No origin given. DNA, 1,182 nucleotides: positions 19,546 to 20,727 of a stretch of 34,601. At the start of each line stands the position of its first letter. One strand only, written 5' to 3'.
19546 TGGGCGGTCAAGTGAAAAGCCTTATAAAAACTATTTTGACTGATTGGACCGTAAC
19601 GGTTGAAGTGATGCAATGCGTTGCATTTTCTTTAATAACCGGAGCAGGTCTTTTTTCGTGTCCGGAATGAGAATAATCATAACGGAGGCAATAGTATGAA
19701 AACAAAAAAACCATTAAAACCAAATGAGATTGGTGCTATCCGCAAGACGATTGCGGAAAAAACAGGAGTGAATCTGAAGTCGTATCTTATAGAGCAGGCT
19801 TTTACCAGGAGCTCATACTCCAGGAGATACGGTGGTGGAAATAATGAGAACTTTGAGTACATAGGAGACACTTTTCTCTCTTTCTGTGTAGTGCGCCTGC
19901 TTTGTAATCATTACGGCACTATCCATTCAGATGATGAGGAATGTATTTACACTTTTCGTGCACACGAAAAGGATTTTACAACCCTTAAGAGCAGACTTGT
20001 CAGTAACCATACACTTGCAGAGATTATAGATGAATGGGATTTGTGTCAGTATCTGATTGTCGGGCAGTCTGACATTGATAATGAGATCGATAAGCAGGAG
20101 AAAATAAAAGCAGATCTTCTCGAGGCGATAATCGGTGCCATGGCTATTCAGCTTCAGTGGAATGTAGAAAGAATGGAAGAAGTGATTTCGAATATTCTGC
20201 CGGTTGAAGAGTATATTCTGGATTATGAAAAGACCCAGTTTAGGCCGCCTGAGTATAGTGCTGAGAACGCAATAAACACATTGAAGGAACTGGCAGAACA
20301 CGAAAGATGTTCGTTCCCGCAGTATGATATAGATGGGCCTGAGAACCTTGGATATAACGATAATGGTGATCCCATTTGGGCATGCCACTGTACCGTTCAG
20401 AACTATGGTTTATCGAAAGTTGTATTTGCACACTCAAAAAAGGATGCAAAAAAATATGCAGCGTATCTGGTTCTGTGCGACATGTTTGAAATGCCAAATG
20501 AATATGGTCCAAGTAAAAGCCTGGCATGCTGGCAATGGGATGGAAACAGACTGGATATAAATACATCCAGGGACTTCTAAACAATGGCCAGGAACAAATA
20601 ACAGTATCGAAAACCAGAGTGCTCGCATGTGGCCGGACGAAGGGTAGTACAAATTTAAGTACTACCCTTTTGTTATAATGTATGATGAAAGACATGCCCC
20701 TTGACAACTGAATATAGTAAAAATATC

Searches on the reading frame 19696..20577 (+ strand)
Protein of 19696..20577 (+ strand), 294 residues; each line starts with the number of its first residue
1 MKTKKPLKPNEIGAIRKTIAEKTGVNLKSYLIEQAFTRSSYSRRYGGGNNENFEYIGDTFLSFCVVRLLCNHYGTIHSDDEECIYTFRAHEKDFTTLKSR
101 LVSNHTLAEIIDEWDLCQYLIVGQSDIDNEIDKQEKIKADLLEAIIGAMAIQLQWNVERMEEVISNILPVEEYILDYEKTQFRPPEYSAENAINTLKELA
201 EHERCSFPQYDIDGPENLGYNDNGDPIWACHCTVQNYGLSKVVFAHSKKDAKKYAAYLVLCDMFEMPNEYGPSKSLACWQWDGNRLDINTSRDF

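Call 34: search_protein_families(library=pfam, proteins=[window:19696-20577:+], max_evalue=0.001)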
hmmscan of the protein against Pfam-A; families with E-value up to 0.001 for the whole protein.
window:19696-20577:+ (294 aa): 2 families
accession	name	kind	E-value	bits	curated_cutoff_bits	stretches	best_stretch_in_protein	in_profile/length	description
PF14622.11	Ribonucleas_3_3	-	4.1e-16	59.7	35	1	31-165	4-121/128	Ribonuclease-III-like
PF00636.31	Ribonuclease_3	-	5.7e-15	56.4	27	1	51-152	1-100/102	Ribonuclease III domain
